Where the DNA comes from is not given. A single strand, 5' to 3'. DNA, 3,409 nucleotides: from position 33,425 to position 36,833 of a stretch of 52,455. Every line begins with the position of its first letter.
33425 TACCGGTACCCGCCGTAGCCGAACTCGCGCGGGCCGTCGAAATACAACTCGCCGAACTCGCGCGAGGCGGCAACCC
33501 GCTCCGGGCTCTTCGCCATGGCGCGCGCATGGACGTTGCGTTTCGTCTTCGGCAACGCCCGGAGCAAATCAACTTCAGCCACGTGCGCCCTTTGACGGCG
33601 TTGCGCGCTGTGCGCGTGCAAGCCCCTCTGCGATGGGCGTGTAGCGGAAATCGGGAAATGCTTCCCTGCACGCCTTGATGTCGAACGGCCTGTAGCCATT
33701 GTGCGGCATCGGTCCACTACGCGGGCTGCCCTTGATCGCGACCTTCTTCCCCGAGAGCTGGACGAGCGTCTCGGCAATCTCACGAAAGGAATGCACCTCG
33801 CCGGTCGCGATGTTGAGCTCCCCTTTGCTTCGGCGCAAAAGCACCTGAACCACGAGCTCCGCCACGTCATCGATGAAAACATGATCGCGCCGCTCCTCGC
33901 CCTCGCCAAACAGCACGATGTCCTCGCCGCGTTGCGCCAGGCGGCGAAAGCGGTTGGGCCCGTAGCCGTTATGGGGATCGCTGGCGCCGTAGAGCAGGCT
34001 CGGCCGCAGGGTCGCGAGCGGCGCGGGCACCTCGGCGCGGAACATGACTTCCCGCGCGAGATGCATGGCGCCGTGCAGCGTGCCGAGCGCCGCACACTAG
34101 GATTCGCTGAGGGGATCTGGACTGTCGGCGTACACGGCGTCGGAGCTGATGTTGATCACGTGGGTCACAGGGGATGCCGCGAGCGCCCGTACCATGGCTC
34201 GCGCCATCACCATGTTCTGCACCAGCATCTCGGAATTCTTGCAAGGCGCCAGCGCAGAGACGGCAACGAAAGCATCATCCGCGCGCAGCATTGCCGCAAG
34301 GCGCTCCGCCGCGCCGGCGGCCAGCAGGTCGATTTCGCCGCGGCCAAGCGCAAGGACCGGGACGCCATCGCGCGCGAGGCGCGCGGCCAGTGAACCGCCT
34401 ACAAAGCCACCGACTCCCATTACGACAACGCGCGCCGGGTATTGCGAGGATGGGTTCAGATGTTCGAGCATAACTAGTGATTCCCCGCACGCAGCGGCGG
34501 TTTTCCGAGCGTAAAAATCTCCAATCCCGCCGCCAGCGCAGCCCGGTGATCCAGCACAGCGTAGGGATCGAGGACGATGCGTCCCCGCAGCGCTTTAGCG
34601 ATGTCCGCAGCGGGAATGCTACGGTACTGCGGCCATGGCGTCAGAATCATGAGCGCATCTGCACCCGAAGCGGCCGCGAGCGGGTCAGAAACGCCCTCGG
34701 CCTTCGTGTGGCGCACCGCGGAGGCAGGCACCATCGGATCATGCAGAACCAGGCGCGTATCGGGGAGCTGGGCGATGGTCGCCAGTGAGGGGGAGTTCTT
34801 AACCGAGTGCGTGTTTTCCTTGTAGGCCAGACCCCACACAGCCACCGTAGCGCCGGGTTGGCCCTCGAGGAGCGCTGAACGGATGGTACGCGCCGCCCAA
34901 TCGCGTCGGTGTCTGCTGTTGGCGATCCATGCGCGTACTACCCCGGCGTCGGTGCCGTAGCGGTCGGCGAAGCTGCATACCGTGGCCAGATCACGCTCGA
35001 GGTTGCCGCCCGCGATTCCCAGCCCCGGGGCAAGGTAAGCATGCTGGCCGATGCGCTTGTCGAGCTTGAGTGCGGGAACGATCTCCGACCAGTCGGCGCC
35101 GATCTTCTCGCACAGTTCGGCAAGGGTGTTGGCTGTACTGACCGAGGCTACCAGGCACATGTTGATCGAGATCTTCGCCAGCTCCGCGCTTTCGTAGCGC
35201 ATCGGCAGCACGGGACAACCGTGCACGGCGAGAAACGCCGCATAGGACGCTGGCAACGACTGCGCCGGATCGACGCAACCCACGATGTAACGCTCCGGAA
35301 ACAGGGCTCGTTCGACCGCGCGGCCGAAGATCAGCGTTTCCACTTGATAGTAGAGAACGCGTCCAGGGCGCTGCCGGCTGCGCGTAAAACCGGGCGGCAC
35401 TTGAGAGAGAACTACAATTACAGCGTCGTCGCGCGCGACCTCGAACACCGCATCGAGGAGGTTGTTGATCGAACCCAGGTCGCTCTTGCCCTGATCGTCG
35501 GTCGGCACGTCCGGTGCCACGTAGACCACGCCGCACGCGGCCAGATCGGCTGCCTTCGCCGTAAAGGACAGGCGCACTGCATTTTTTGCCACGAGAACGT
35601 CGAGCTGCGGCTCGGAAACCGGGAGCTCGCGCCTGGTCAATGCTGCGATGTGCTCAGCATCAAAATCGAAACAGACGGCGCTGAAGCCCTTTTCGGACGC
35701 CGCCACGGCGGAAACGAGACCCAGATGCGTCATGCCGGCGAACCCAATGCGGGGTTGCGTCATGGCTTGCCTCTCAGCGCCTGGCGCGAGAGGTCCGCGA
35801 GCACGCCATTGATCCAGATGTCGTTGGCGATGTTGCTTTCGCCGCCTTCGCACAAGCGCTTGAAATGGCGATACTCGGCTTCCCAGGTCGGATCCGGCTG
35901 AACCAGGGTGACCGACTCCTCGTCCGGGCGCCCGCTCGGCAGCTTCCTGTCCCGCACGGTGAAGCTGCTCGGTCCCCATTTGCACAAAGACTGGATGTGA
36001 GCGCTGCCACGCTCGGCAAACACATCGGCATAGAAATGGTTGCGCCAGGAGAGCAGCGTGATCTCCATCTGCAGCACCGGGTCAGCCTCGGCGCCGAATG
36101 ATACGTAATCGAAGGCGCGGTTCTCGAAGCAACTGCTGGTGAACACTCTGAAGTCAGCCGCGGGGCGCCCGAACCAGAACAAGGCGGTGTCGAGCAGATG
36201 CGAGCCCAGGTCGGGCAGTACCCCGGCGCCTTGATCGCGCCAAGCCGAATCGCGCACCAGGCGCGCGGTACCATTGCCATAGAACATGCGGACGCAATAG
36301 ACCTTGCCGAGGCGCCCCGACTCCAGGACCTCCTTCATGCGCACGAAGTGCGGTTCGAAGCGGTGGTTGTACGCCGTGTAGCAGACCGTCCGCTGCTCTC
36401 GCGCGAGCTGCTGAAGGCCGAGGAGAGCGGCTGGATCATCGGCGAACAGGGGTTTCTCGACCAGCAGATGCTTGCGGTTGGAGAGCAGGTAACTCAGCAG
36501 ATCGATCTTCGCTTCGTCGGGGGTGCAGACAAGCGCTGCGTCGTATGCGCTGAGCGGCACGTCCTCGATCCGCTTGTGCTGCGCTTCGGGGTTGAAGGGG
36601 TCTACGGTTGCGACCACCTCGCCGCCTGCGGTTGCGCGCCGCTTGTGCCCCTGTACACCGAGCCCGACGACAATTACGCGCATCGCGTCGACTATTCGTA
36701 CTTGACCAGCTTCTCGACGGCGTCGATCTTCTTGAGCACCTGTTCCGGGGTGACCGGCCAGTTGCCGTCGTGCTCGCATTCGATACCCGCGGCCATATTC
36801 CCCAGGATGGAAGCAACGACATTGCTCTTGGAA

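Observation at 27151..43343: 17-gene overlapped operon fusing a sedoheptulose-7-P to nucleotide-heptose route with a stand-alone TPP E1 pair, Nudix, oxidoreductases and a methyltransferase: candidate pathway for an undescribed branched or higher-carbon LPS sugar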

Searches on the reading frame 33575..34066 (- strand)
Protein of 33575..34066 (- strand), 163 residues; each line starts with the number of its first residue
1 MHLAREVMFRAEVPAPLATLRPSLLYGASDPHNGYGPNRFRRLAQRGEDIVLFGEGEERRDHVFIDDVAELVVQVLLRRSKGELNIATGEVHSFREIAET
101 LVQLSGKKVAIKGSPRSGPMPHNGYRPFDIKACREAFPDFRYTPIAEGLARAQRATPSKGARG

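Call 7: search_protein_families(library=pfam, proteins=[window:33575-34066:-], max_evalue=0.01)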
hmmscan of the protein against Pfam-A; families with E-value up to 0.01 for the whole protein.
window:33575-34066:- (163 aa): 2 families
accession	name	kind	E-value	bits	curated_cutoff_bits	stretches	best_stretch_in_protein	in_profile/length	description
PF01370.27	Epimerase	-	3.8e-10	40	20.9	1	16-86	163-239/240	NAD dependent epimerase/dehydratase family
PF16363.11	GDP_Man_Dehyd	-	2.2e-06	27.8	27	1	45-113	206-274/332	GDP-mannose 4,6 dehydratase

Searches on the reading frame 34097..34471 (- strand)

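Call 9: search_protein_families(library=pfam, proteins=[window:34097-34471:-], max_evalue=0.001)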
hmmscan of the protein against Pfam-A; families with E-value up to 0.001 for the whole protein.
window:34097-34471:- (124 aa): 2 families
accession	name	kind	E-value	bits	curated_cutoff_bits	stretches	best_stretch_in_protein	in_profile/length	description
PF01370.27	Epimerase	-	9.7e-10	38.7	20.9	1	15-122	1-128/240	NAD dependent epimerase/dehydratase family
PF04321.23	RmlD_sub_bind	-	0.00012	21.7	27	1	14-114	2-105/287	RmlD substrate binding domain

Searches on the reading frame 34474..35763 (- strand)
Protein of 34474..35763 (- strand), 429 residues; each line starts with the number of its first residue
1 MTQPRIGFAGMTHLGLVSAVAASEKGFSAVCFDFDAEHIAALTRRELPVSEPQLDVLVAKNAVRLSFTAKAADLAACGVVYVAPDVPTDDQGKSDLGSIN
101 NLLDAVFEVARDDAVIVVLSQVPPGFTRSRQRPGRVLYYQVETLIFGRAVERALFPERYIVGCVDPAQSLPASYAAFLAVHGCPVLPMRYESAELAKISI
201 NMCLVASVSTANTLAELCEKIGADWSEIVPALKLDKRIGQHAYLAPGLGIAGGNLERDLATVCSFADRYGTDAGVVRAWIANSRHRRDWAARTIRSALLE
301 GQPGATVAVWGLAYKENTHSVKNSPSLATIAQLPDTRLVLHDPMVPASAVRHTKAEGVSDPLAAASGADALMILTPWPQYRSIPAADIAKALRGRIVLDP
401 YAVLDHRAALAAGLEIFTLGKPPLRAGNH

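Call 9: search_protein_families(library=pfam, proteins=[window:34474-35763:-], max_evalue=0.001)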
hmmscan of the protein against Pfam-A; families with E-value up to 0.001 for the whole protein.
window:34474-35763:- (429 aa): 3 families
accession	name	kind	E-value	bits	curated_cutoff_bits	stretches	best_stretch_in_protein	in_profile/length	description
PF03720.21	UDPG_MGDP_dh_C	-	1.6e-20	73.8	30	1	308-405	1-102/103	UDP-glucose/GDP-mannose dehydrogenase family, UDP binding domain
PF03721.20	UDPG_MGDP_dh_N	-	8.8e-20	71.5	27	1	5-128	2-129/187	UDP-glucose/GDP-mannose dehydrogenase family, NAD binding domain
PF00984.24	UDPG_MGDP_dh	-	1.1e-18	67.6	25.4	1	191-280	1-89/94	UDP-glucose/GDP-mannose dehydrogenase family, central domain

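Call 22: search_protein_families(library=ncbifam, proteins=[window:34474-35763:-], max_evalue=0.00001)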
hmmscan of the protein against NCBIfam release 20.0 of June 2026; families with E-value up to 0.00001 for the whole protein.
window:34474-35763:- (429 aa): 6 families
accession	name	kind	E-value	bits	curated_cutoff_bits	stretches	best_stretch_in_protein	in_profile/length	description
TIGR03026.1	NDP-sugDHase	subfamily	8.2e-62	209.3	189.8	1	5-399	2-410/413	nucleotide sugar dehydrogenase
NF047673.2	TeichurnBiosyTuaD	equivalog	1.8e-46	159.2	700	1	6-426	4-436/439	UDP-glucose 6-dehydrogenase TuaD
NF041297.1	UDPGDh_AglM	equivalog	7.3e-35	120.7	670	1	10-408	7-421/429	UDP-glucose 6-dehydrogenase AglM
NF040825.1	UDPMaNacDH_Arch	equivalog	4.4e-22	78.5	750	1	5-406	2-403/418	UDP-N-acetyl-D-mannosamine dehydrogenase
NF011631.0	PRK15057.1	equivalog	7.3e-15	55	757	1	6-296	3-293/388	UDP-glucose 6-dehydrogenase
NF008286.0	PRK11064.1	equivalog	9.4e-14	50.8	459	1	152-390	168-409/420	UDP-N-acetyl-D-mannosamine dehydrogenase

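Call 89: search_solved_structures(query=window:34474-35763:-, max_evalue=1e-20, show_alignments=2)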
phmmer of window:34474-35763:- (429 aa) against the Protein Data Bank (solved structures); distinct sequences matched with E-value up to 1e-20: 18.
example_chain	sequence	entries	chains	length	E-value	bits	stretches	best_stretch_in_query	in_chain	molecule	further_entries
4a7p_A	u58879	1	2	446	1.2e-46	162.8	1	5-423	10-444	UDP-GLUCOSE DEHYDROGENASE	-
3gg2_A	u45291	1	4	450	2.9e-37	131.9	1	6-404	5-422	Sugar dehydrogenase, UDP-glucose/GDP-mannose dehydrogenase family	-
2y0e_A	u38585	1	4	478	5.4e-35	124.5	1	8-425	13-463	UDP-GLUCOSE DEHYDROGENASE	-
2y0d_A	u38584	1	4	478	1.2e-34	123.2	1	9-425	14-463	UDP-GLUCOSE DEHYDROGENASE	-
2y0c_A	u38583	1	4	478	1.3e-34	123.2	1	9-425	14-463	UDP-GLUCOSE DEHYDROGENASE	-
3vtf_A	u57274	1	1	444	3.7e-34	121.7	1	7-398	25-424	UDP-glucose 6-dehydrogenase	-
2o3j_A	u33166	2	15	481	4.5e-24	88.5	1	28-427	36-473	UDP-glucose 6-dehydrogenase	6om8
4r16_A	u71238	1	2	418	2.5e-23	86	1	5-403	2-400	418aa long hypothetical UDP-N-acetyl-D-mannosaminuronic acid dehydrogenase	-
6c58_A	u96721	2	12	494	1.9e-21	79.8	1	31-422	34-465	UDP-glucose 6-dehydrogenase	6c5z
4edf_A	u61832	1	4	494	2.2e-21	79.6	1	31-422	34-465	UDP-glucose 6-dehydrogenase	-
5tjh_A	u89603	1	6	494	3.4e-21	79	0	31-422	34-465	UDP-glucose 6-dehydrogenase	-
3tdk_A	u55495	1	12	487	4.6e-21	78.6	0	31-422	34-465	UDP-glucose 6-dehydrogenase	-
3prj_A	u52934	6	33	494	4.9e-21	78.5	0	31-422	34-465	UDP-glucose 6-dehydrogenase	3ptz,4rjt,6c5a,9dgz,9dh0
5vr8_A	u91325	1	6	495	5e-21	78.5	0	31-422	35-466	UDP-glucose 6-dehydrogenase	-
3itk_A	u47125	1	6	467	5e-21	78.4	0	31-421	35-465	UDP-glucose 6-dehydrogenase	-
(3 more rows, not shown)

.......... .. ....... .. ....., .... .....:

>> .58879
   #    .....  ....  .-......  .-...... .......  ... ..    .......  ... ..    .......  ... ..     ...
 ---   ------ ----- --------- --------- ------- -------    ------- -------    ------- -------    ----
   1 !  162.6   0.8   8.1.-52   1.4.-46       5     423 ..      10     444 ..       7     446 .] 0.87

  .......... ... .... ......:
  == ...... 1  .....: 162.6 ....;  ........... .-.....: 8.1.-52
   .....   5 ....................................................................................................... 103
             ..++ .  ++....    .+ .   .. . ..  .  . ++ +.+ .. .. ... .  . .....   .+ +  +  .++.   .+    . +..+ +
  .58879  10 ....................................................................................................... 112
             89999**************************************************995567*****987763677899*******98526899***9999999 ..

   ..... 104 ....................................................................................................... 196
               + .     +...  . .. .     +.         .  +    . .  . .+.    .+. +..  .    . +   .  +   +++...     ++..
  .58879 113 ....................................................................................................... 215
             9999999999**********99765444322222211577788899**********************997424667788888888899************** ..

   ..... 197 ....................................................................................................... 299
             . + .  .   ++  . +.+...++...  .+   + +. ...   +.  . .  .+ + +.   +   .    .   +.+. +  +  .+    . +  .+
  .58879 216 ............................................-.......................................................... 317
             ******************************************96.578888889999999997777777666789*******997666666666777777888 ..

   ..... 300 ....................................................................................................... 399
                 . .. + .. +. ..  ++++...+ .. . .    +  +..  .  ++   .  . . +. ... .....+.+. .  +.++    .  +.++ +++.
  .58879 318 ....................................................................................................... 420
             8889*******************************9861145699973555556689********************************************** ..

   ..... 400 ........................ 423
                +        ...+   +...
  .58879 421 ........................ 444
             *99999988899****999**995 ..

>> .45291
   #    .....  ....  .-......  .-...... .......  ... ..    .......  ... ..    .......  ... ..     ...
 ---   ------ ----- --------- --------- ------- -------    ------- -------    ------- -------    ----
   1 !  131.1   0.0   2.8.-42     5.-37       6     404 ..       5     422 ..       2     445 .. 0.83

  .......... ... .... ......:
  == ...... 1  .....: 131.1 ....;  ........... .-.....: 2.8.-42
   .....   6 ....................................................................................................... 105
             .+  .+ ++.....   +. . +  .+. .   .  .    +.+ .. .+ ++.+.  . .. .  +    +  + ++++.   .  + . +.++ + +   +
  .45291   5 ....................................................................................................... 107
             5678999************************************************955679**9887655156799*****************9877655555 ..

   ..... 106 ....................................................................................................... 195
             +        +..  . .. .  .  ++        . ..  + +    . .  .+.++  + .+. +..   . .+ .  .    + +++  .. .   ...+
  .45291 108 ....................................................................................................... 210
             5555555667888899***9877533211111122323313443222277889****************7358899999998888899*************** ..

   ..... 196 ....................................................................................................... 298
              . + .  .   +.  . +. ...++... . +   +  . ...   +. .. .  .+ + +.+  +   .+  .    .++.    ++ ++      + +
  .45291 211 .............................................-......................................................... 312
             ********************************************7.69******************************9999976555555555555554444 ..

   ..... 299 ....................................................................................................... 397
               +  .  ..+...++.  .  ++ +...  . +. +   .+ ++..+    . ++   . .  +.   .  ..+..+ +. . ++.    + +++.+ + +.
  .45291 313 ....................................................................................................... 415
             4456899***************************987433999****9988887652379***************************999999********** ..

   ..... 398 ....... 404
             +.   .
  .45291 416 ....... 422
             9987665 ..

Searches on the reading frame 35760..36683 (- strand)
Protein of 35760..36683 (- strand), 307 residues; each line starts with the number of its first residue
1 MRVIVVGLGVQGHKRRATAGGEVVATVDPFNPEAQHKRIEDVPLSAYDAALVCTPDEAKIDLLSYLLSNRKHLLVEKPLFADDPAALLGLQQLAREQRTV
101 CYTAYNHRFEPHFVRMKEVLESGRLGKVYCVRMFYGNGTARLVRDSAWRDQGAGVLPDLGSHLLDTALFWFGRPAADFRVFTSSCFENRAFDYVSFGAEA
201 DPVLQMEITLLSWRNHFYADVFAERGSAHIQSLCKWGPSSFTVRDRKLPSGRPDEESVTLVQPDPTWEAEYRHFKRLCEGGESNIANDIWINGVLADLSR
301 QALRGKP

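Call 9: search_protein_families(library=pfam, proteins=[window:35760-36683:-], max_evalue=0.001)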
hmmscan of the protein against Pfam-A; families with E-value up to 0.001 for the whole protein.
window:35760-36683:- (307 aa): 3 families
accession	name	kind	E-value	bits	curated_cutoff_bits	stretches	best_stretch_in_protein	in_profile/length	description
PF22725.1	GFO_IDH_MocA_C3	-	1e-12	48.6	27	1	113-227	1-122/124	GFO/IDH/MocA C-terminal domain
PF02894.22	GFO_IDH_MocA_C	-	2.8e-07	31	22.9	1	117-181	1-68/218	Oxidoreductase family, C-terminal alpha/beta domain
PF01408.29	GFO_IDH_MocA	-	3.1e-07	31.5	24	1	39-103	54-118/120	Oxidoreductase family, NAD-binding Rossmann fold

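Call 22: search_protein_families(library=ncbifam, proteins=[window:35760-36683:-], max_evalue=0.00001)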
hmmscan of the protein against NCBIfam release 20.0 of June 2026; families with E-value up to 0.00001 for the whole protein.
window:35760-36683:- (307 aa): 6 families
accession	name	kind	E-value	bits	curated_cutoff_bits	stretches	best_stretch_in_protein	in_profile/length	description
NF008607.0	PRK11579.1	subfamily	2.3e-13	49.9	330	1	48-176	66-194/346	oxidoreductase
TIGR04380.1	myo_inos_iolG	equivalog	7.2e-11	41.5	355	1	46-173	64-187/330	inositol 2-dehydrogenase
NF007574.0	PRK10206.1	equivalog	1.8e-10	40.4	352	1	50-175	69-191/345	oxidoreductase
NF052479.1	LevoglcsnDh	equivalog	3.6e-08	32.5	650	1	50-173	77-204/386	levoglucosan dehydrogenase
NF040723.1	UDP-GlcNAcDh_Arch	equivalog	5.2e-08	32.8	450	1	47-177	61-183/302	UDP-N-acetylglucosamine 3-dehydrogenase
NF041392.1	XylDh_Gfo6_Halo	equivalog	5.5e-08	32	350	1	45-177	81-218/350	D-xylose 1-dehydrogenase Gfo6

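Call 80: search_solved_structures(query=window:35760-36683:-, max_evalue=0.00001)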
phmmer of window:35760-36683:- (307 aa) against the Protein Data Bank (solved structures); distinct sequences matched with E-value up to 0.00001: 16.
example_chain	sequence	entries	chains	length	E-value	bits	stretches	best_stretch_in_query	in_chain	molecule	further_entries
4hkt_A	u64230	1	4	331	9e-12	48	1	46-177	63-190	Inositol 2-dehydrogenase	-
3e82_A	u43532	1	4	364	2.8e-10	43.1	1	47-175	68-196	Putative oxidoreductase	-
3kux_A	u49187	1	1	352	1.3e-09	40.9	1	47-175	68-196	Putative oxidoreductase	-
3gdo_A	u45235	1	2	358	2.5e-09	40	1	34-177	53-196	Uncharacterized oxidoreductase yvaA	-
3gfg_A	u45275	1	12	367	2.6e-09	39.9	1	34-177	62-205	Uncharacterized oxidoreductase yvaA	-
3fhl_A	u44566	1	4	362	8.4e-09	38.2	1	47-179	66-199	Putative oxidoreductase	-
3hnp_A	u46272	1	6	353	1.1e-08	37.9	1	49-199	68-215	Oxidoreductase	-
3i23_A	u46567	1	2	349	1.7e-08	37.3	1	50-175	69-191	Oxidoreductase, Gfo/Idh/MocA family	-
3fd8_A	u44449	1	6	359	1.8e-08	37.2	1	50-175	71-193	Oxidoreductase, Gfo/Idh/MocA family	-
3ezy_A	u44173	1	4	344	2.6e-08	36.6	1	36-173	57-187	Dehydrogenase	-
3e18_A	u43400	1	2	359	1.4e-07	34.3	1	47-171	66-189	oxidoreductase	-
3f4l_A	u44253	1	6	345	3.3e-07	33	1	50-182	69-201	Putative oxidoreductase yhhX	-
9m37_A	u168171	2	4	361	4.9e-07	32.4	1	39-177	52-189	P581a DgpA2 and isoorientin complex structure | Gfo/Idh/MocA family protein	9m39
6a3f_A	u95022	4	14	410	3e-06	29.9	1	52-179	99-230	Putative dehydrogenase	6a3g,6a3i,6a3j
6jw6_A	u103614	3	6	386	3.5e-06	29.6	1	46-167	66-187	Dehydrogenase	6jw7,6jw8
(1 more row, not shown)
